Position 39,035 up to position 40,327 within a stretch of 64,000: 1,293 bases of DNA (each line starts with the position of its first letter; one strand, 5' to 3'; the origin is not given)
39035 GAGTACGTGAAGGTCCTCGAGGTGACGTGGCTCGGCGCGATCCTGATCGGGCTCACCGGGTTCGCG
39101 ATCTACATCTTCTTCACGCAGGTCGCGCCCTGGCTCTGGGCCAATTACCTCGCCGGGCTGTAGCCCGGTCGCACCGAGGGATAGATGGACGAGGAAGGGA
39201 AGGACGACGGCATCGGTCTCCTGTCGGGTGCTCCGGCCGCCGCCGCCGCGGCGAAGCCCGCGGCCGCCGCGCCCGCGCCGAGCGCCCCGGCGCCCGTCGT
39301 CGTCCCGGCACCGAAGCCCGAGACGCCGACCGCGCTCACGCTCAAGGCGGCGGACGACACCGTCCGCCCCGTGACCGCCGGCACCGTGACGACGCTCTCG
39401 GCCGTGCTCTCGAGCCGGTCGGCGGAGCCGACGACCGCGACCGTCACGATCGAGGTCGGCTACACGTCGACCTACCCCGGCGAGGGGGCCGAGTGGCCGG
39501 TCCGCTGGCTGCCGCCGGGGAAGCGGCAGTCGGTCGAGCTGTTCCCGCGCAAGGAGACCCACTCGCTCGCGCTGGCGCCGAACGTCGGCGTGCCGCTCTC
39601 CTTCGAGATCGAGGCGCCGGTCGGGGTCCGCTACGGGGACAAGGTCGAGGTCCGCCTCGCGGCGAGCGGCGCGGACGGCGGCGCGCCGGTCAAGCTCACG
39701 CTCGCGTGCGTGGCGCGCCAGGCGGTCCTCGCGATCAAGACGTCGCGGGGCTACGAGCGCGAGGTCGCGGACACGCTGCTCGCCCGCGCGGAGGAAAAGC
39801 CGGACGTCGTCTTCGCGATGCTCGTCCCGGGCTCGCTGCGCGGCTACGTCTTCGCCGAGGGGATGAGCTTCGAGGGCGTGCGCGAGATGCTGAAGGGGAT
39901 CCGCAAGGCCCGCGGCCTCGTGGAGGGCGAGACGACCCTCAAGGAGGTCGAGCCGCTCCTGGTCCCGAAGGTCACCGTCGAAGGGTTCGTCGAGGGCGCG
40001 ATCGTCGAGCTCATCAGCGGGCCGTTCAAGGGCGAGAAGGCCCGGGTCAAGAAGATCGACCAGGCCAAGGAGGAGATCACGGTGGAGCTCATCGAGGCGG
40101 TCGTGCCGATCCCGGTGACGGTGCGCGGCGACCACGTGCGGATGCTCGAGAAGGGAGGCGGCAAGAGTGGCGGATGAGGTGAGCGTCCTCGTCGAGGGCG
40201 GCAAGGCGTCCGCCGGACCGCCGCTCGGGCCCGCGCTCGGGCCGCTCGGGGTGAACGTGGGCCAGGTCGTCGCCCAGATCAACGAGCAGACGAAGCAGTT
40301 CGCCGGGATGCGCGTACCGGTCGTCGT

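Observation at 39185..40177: Spt5 (NusG) gene with an in-frame about 170-aa N-terminal extension containing an Ala/Pro linker and a beta-rich domain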

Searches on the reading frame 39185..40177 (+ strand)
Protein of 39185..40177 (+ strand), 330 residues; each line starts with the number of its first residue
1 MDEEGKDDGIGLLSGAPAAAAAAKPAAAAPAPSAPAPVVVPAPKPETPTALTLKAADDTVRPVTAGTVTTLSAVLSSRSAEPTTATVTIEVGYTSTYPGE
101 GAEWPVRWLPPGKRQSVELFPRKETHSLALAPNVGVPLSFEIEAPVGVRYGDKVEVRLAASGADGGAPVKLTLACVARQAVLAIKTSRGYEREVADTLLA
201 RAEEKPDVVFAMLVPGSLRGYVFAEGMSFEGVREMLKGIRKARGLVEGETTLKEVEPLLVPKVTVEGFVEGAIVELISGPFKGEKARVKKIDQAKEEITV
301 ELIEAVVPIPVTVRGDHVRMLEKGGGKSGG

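Call 3: search_protein_families(library=pfam, proteins=[window:39185-40177:+], max_evalue=0.01)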
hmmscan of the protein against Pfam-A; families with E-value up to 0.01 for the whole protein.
window:39185-40177:+ (330 aa): 2 families
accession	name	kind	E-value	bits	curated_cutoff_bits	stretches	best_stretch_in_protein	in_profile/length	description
PF03439.18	Spt5-NGN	-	1.6e-11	44.4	22.4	1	183-259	4-84/84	Early transcription elongation factor of RNA pol II, NGN section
PF00467.35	KOW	-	8.4e-08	32.2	22.3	1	271-301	2-32/32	KOW motif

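Call 4: search_protein_families(library=ncbifam, proteins=[window:39185-40177:+], max_evalue=0.01)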
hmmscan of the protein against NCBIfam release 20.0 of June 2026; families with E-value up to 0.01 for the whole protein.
window:39185-40177:+ (330 aa): 3 families
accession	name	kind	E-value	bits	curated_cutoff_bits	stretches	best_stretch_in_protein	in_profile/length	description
TIGR00405.1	KOW_elon_Spt5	equivalog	7e-45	152.6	69.95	1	183-323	2-142/145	transcription elongation factor Spt5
TIGR01956.2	NusG_myco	equivalog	5.2e-05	23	150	1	267-303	185-221/239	transcription termination/antitermination protein NusG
NF033641.1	antiterm_LoaP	exception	0.00025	21.2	125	1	266-302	112-148/166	antiterminator LoaP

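Call 6: find_homologous_proteins(query=window:39185-40177:+)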
Query window:39185-40177:+ (330 aa): 614 proteins with E <= 0.001 among 8000 candidates; the best 120 are listed.
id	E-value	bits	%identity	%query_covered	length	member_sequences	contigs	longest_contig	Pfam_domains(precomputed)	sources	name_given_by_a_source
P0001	5.1e-203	691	100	100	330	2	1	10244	PF03439.19,PF00467.36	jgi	jgi:transcription termination/antitermination protein NusG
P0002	3.2e-180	616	88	100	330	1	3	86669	PF03439.19,PF00467.36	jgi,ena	-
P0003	1.7e-176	604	87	98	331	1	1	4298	PF03439.19,PF00467.36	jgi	jgi:transcription termination/antitermination protein NusG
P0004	3.2e-176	603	88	98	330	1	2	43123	PF03439.19,PF00467.36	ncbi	-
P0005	4.0e-173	593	85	100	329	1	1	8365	PF03439.19,PF00467.36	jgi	jgi:transcription termination/antitermination protein NusG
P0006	6.2e-172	589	85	100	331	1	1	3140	PF03439.19,PF00467.36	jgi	jgi:transcription termination/antitermination protein NusG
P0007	2.0e-170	584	83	100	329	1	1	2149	PF03439.19,PF00467.36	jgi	-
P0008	1.7e-168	578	84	100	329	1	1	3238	PF03439.19,PF00467.36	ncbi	-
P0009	2.4e-168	577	81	100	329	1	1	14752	PF03439.19,PF00467.36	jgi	jgi:transcription termination/antitermination protein NusG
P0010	3.3e-168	577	82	100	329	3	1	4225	PF03439.19,PF00467.36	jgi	-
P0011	3.5e-168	577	83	98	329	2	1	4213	PF03439.19,PF00467.36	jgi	-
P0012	1.9e-167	574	82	99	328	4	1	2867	PF03439.19,PF00467.36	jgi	-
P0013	5.3e-167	573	83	100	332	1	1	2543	PF03439.19,PF00467.36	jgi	jgi:transcription elongation factor SPT5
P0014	7.8e-167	572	85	100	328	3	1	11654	PF03439.19,PF00467.36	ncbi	-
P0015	5.3e-166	570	82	100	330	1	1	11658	PF03439.19,PF00467.36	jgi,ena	jgi:transcriptional antiterminator NusG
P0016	7.2e-166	569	82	100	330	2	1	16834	PF03439.19,PF00467.36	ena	-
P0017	7.3e-166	569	83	99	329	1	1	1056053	PF03439.19,PF00467.36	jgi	jgi:transcriptional antiterminator NusG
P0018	4.3e-165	567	83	98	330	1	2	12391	PF03439.19,PF00467.36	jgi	jgi:transcription termination/antitermination protein NusG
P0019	7.9e-165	566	81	100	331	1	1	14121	PF03439.19,PF00467.36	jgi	jgi:transcription termination/antitermination protein NusG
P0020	1.6e-164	565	82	100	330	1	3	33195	PF03439.19,PF00467.36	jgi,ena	-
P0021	3.1e-164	564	82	100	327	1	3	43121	PF03439.19,PF00467.36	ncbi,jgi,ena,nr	ncbi:MAG TPA: transcription elongation factor Spt5 [Thermoplasmata archaeon]|nr:transcription elonga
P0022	5.5e-164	563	84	98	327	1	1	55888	PF03439.19,PF00467.36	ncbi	-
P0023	5.5e-164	563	81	100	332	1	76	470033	PF03439.19,PF00467.36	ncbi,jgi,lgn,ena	ncbi:MAG: transcription elongation factor Spt5 [Thermoplasmata archaeon]|jgi:transcriptional antiter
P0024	7.6e-164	563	82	98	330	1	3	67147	PF03439.19,PF00467.36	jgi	jgi:transcription termination/antitermination protein NusG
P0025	8.0e-164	562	82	99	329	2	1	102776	PF03439.19,PF00467.36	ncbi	-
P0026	9.0e-164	562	81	100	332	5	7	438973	PF03439.19,PF00467.36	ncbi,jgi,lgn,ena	ncbi:MAG: transcription elongation factor Spt5 [Thermoplasmata archaeon]|jgi:transcriptional antiter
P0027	9.1e-164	562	79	99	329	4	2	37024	PF03439.19,PF00467.36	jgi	-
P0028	9.3e-164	562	81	99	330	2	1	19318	PF03439.19,PF00467.36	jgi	jgi:transcription termination/antitermination protein NusG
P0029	9.9e-164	562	78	100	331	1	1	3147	PF03439.19,PF00467.36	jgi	jgi:transcription termination/antitermination protein NusG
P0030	1.1e-163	562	81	99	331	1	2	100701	PF03439.19,PF00467.36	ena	-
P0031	1.5e-163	562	81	100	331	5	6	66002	PF03439.19,PF00467.36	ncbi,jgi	ncbi:MAG: transcription elongation factor Spt5 [Thermoplasmata archaeon]|jgi:transcription elongatio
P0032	4.3e-163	560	81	98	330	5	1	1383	PF03439.19,PF00467.36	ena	-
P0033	1.4e-162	558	80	98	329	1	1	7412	PF03439.19,PF00467.36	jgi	jgi:transcription termination/antitermination protein NusG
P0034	1.6e-162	558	81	99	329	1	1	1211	PF03439.19,PF00467.36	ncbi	-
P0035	2.1e-162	558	81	100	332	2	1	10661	PF03439.19,PF00467.36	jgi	jgi:transcriptional antiterminator NusG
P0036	2.3e-162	558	80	98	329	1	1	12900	PF03439.19,PF00467.36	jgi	jgi:transcription termination/antitermination protein NusG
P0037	2.6e-162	558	81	100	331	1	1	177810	PF03439.19,PF00467.36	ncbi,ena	-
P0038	3.4e-162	557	88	84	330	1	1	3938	PF03439.19,PF00467.36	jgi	jgi:transcription termination/antitermination protein NusG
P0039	3.7e-162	557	81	100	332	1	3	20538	PF03439.19,PF00467.36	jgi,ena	-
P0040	6.0e-162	556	80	96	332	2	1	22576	PF03439.19,PF00467.36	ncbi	-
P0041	6.3e-162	556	91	85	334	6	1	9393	PF03439.19,PF00467.36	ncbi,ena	-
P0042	1.3e-161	555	79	100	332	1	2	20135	PF03439.19,PF00467.36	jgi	jgi:transcription termination/antitermination protein NusG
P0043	1.9e-161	555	80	99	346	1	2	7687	PF03439.19,PF00467.36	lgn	-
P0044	2.3e-161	554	88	84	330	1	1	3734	PF03439.19,PF00467.36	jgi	jgi:transcription termination/antitermination protein NusG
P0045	2.9e-161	554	81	99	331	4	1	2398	PF03439.19,PF00467.36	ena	-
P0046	3.2e-161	554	79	100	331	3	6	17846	PF03439.19,PF00467.36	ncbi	-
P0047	4.4e-161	553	81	100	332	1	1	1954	PF03439.19,PF00467.36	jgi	jgi:transcription termination/antitermination protein NusG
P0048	4.5e-161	553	79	100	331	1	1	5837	PF03439.19,PF00467.36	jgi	-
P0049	4.9e-161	553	79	100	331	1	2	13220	PF03439.19,PF00467.36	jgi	-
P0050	7.9e-161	553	77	100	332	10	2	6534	PF03439.19,PF00467.36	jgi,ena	-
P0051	8.7e-161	553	81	100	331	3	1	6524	PF03439.19,PF00467.36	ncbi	-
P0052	9.6e-161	552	80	100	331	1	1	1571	PF03439.19,PF00467.36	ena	-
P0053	9.9e-161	552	81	98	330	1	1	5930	PF03439.19,PF00467.36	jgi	jgi:transcription termination/antitermination protein NusG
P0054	1.1e-160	552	78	100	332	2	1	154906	PF03439.19,PF00467.36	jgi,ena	jgi:transcriptional antiterminator NusG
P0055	1.2e-160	552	83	100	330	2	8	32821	PF03439.19,PF00467.36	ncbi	-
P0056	1.3e-160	552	79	99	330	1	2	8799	PF03439.19,PF00467.36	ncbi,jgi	ncbi:MAG: transcription elongation factor Spt5 [Thermoplasmata archaeon]|jgi:transcriptional antiter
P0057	1.5e-160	552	79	100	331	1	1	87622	PF03439.19,PF00467.36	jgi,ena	-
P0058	1.7e-160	552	80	100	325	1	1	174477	PF03439.19,PF00467.36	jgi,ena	jgi:transcriptional antiterminator NusG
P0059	1.8e-160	551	80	98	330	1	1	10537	PF03439.19,PF00467.36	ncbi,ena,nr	ncbi:MAG TPA: transcription elongation factor Spt5 [Thermoplasmata archaeon]|nr:transcription elonga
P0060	2.3e-160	551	80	100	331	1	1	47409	PF03439.19,PF00467.36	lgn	-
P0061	2.9e-160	551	79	100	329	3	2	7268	PF03439.19,PF00467.36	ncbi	-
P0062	3.1e-160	551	78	100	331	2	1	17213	PF03439.19,PF00467.36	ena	-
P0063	3.3e-160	551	80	100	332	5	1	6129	PF03439.19,PF00467.36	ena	-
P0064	3.5e-160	551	78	100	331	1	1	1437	PF03439.19,PF00467.36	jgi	-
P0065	3.8e-160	550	81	100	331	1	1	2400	PF03439.19,PF00467.36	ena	-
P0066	3.8e-160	550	82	98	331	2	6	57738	PF03439.19,PF00467.36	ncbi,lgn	-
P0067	4.1e-160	550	80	100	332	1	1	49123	PF03439.19,PF00467.36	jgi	jgi:transcriptional antiterminator NusG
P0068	5.0e-160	550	80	98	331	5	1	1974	PF03439.19,PF00467.36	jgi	jgi:transcription termination/antitermination protein NusG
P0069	5.2e-160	550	81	98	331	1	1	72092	PF03439.19,PF00467.36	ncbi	-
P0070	6.0e-160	550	79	100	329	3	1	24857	PF03439.19,PF00467.36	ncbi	-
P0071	6.3e-160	550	80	98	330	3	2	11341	PF03439.19,PF00467.36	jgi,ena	-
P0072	7.8e-160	549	75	100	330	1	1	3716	PF03439.19,PF00467.36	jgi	jgi:transcription termination/antitermination protein NusG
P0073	8.0e-160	549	81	100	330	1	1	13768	PF03439.19,PF00467.36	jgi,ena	-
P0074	8.2e-160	549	81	100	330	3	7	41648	PF03439.19,PF00467.36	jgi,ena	jgi:transcriptional antiterminator NusG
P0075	8.2e-160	549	80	100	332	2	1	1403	PF03439.19,PF00467.36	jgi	jgi:transcriptional antiterminator NusG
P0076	8.4e-160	549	80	100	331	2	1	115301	PF03439.19,PF00467.36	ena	-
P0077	9.2e-160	549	79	100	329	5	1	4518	PF03439.19,PF00467.36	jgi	-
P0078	9.9e-160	549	81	100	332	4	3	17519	PF03439.19,PF00467.36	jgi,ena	-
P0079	1.1e-159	549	79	99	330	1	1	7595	PF03439.19,PF00467.36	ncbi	-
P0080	1.2e-159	549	80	98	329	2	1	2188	PF03439.19,PF00467.36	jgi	jgi:transcription termination/antitermination protein NusG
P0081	1.3e-159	549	80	100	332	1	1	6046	PF03439.19,PF00467.36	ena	-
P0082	2.2e-159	548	81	100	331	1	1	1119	PF03439.19,PF00467.36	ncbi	-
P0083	2.3e-159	548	79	99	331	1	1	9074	PF03439.19,PF00467.36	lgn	-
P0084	2.6e-159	548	80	100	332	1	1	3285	PF03439.19,PF00467.36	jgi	-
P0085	4.6e-159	547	80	100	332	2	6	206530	PF03439.19,PF00467.36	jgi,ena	jgi:transcriptional antiterminator NusG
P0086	5.0e-159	547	80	99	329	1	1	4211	PF03439.19,PF00467.36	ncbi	-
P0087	5.4e-159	547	80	100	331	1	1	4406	PF03439.19,PF00467.36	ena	-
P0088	5.6e-159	547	79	100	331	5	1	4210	PF03439.19,PF00467.36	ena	-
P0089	6.2e-159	546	80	100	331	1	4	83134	PF03439.19,PF00467.36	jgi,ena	jgi:transcriptional antiterminator NusG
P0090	6.7e-159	546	79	100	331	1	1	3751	PF03439.19,PF00467.36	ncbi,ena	-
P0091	6.9e-159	546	81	99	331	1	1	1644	PF03439.19,PF00467.36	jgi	jgi:transcription termination/antitermination protein NusG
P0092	7.1e-159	546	80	98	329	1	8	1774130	PF03439.19,PF00467.36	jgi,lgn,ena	jgi:transcriptional antiterminator NusG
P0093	8.6e-159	546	78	100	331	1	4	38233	PF03439.19,PF00467.36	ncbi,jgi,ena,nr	ncbi:MAG TPA: transcription elongation factor Spt5 [Thermoplasmata archaeon]|nr:transcription elonga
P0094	9.4e-159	546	80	98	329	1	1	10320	PF03439.19,PF00467.36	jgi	jgi:transcription termination/antitermination protein NusG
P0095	1.1e-158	546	80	100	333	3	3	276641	PF03439.19,PF00467.36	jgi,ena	-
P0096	1.4e-158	545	78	98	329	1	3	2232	PF03439.19,PF00467.36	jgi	jgi:transcription termination/antitermination protein NusG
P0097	1.9e-158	545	88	85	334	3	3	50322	PF03439.19,PF00467.36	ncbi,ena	-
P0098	1.9e-158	545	79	100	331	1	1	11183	PF03439.19,PF00467.36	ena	-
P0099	2.0e-158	545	79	100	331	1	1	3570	PF03439.19,PF00467.36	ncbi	-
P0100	2.5e-158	544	79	99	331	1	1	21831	PF03439.19,PF00467.36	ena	-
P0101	2.8e-158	544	77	98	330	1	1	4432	PF03439.19,PF00467.36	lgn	-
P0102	2.9e-158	544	79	100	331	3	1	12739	PF03439.19,PF00467.36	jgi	jgi:transcription termination/antitermination protein NusG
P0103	3.0e-158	544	80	98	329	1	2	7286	PF03439.19,PF00467.36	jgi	jgi:transcription termination/antitermination protein NusG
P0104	3.9e-158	544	78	100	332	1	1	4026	PF03439.19,PF00467.36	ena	-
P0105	4.1e-158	544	77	100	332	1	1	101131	PF03439.19,PF00467.36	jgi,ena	-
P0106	4.5e-158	544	81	99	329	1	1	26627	PF03439.19,PF00467.36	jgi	jgi:transcriptional antiterminator NusG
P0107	4.8e-158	544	78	100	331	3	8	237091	PF03439.19,PF00467.36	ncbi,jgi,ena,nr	ncbi:MAG TPA: transcription elongation factor Spt5 [Thermoplasmata archaeon]|jgi:transcriptional ant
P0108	5.2e-158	543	80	100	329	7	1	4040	PF03439.19,PF00467.36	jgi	jgi:transcription termination/antitermination protein NusG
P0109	6.0e-158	543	79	98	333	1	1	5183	PF03439.19,PF00467.36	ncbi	-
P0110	6.2e-158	543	88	85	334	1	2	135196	PF03439.19,PF00467.36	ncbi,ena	-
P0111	6.6e-158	543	79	99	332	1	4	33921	PF03439.19,PF00467.36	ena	-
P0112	7.6e-158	543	78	98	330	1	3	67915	PF03439.19,PF00467.36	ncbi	ncbi:MAG: transcription elongation factor Spt5 [Thermoplasmata archaeon]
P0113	8.2e-158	543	80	98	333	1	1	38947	PF03439.19,PF00467.36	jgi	jgi:transcription termination/antitermination protein NusG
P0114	8.9e-158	543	79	100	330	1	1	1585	PF03439.19,PF00467.36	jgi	jgi:transcription termination/antitermination protein NusG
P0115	1.1e-157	542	79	100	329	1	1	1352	PF03439.19,PF00467.36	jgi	-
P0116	1.2e-157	542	80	98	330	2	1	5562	PF03439.19,PF00467.36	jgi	-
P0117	1.4e-157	542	79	98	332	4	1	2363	PF03439.19,PF00467.36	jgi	jgi:transcriptional antiterminator NusG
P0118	1.5e-157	542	80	97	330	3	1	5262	PF03439.19,PF00467.36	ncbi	-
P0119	2.0e-157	541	83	87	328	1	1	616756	PF03439.19,PF00467.36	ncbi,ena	-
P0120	2.1e-157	541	80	100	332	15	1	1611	PF03439.19,PF00467.36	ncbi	-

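Call 25: predict_structure(alignment_id=A2)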
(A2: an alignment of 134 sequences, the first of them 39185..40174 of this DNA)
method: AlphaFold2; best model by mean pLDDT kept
length: 330 residues; sequences in the alignment: 134
mean_pLDDT: 69.1   pTM: 0.50
mean pLDDT of the five models: 69.1, 65.7, 64.8, 64.8, 61.9
residues with pLDDT >= 90: 83; 70-90: 96; 50-70: 68; < 50: 83
segments of 3 or more residues with pLDDT < 50: 1-31, 41-47, 217-227, 245-265, 325-330
pLDDT, mean of each block of 10 residues (from residue 1): 36 36 36 47 52 93 88 92 93 80 87 91 93 92 84 94 86 87 60 68 66 52 47 55 46 30 51 79 83 77 76 76 48
secondary structure, 60 per line:
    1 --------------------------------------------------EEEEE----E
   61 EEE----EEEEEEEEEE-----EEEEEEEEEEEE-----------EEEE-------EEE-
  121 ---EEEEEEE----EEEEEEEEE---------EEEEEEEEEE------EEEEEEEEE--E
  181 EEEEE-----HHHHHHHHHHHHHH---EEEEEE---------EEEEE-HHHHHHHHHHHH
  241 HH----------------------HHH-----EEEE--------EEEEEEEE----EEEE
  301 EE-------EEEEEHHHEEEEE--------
elements in order: E51-55 E60-63 E68-77 E83-94 E106-109 E117-119 E124-130 E135-143 E153-162 E169-177 E180-185 H191-204 E208-213 E223-227 H229-242 E273-276 E285-292 E297-302 E310-314 E318-322

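Call 29: fold_search(model_id=the predicted structure, library=pdb)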
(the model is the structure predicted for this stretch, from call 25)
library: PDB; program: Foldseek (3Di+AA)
matches with E <= 10: 1873; with E <= 0.001: 54
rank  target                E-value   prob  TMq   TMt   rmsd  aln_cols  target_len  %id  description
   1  3p8b_B                1.1e-07  1.00  0.22  0.45  10.8       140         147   41  X-ray crystal structure of Pyrococcus furiosus transcription elongation factor Spt4/5 (released 2011-01-26)
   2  4zn3_A                1.1e-07  1.00  0.19  0.39  12.8       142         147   41  Crystal Structure of MjSpt4:Spt5 complex conformation B (released 2016-03-16)
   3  9bct_G                2.8e-07  1.00  0.22  0.41   8.8       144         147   42  Cryo-EM structure of Thermococcus kodakarensis FttA-dependent transcription pre-termination complex containing 44 nt R (released 2024-07-31)
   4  4zn1_A                5.0e-07  1.00  0.19  0.42  10.7       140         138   38  Crystal Structure of MjSpt4:Spt5 complex conformation A (released 2016-03-16)
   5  8k2j                  4.1e-06  1.00  0.28  0.18  20.4       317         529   14  Crystal structure of Group 3 Oligosaccharide/Monosaccharide-releasing beta-N-acetylgalactosaminidase NgaDssm, apo form (released 2024-04-24)
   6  1m1g_D                4.5e-06  1.00  0.16  0.22  24.6       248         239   17  Crystal Structure of Aquifex aeolicus N-utilization substance G (NusG), Space Group P2(1) (released 2003-02-04)
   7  1m1g_C                1.4e-05  1.00  0.16  0.21  24.6       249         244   18  Crystal Structure of Aquifex aeolicus N-utilization substance G (NusG), Space Group P2(1) (released 2003-02-04)
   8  8k2g_A                2.7e-05  1.00  0.27  0.18  16.8       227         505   10  Crystal structure of Group 1 Oligosaccharide-releasing beta-N-acetylgalactosaminidase NgaCa from Cohnella abietis, apo (released 2024-04-24)
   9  1m1g_A                2.9e-05  1.00  0.16  0.22  23.6       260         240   15  Crystal Structure of Aquifex aeolicus N-utilization substance G (NusG), Space Group P2(1) (released 2003-02-04)
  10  1npp_B                3.0e-05  1.00  0.16  0.22  24.3       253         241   16  CRYSTAL STRUCTURE OF AQUIFEX AEOLICUS NUSG IN P2(1) (released 2003-03-11)
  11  1m1g_B                3.2e-05  1.00  0.16  0.22  24.2       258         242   16  Crystal Structure of Aquifex aeolicus N-utilization substance G (NusG), Space Group P2(1) (released 2003-02-04)
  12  5fqe_A                3.9e-05  1.00  0.28  0.17  18.3       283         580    9  The details of glycolipid glycan hydrolysis by the structural analysis of a family 123 glycoside hydrolase from Clostr (released 2016-03-30)
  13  8k2i_B                4.4e-05  1.00  0.28  0.17  14.7       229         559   10  Crystal structure of Group 2 Oligosaccharide/Monosaccharide-releasing beta-N-acetylhexosaminidase NgaAt from Arabidops (released 2024-04-24)
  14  8p4l_A                5.1e-05  1.00  0.24  0.16  16.1       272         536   10  Beta-N-acetylgalactosaminidase from Niabella aurantiaca (released 2024-01-17)
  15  8k2h_A                5.7e-05  1.00  0.28  0.17  14.5       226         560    9  Crystal structure of Group 2Oligosaccharide/Monosaccharide-releasing beta-N-acetylhexosaminidase NgaAt from Arabidopsi (released 2024-04-24)
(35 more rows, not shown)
